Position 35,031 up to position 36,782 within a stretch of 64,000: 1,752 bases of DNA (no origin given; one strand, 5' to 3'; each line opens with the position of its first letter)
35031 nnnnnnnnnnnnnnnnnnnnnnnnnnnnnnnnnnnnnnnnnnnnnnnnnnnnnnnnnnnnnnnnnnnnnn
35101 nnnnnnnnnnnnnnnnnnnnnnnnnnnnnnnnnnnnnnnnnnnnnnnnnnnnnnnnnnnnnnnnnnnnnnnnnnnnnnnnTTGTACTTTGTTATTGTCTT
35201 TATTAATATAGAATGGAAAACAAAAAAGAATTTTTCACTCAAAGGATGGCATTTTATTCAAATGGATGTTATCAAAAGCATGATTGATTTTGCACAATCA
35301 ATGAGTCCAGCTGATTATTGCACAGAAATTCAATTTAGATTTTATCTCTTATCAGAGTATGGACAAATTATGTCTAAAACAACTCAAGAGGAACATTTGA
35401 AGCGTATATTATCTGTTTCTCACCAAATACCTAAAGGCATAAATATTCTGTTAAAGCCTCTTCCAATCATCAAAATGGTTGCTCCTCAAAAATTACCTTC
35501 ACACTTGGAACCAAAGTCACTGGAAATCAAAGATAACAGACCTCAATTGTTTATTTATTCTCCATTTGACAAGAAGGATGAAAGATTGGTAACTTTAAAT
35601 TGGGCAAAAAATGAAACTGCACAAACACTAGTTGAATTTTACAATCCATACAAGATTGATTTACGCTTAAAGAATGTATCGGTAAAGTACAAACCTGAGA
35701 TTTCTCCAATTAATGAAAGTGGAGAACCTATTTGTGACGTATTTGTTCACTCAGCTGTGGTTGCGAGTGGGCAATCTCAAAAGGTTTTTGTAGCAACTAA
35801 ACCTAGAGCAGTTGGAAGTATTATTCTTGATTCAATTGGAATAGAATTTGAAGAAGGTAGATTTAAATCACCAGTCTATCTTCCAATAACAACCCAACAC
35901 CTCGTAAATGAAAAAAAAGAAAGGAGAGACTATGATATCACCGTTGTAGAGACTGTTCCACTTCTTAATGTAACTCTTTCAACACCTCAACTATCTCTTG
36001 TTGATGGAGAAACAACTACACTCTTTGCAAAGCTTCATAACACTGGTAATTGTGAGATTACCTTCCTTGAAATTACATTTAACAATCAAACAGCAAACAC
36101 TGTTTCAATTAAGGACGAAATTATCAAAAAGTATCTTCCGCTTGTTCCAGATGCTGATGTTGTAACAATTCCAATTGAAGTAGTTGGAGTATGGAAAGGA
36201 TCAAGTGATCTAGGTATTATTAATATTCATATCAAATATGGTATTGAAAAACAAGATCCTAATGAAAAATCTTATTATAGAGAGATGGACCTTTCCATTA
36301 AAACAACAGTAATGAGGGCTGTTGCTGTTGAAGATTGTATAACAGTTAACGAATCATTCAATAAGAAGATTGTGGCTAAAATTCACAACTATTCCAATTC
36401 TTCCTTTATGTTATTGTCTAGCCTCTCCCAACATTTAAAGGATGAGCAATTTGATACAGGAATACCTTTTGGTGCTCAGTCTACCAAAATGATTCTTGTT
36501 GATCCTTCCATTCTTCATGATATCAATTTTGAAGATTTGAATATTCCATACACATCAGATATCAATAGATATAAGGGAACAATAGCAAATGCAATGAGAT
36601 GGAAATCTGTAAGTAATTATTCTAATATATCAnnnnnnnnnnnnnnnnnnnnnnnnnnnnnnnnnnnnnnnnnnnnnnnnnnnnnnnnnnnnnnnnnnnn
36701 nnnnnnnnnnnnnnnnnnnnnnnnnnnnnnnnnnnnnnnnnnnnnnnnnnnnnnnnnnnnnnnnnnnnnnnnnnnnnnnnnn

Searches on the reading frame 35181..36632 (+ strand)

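Call 52: search_protein_families(library=pfam, proteins=[window:35181-36632:+], max_evalue=0.0001)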
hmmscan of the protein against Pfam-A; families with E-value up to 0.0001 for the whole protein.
window:35181-36632:+ (484 aa): 1 family
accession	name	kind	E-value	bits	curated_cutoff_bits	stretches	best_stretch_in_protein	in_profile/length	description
PF08626.16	TRAPPC9-Trs120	-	3.7e-23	81.4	24.7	1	20-308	558-869/1229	Transport protein Trs120 or TRAPPC9, TRAPP II complex subunit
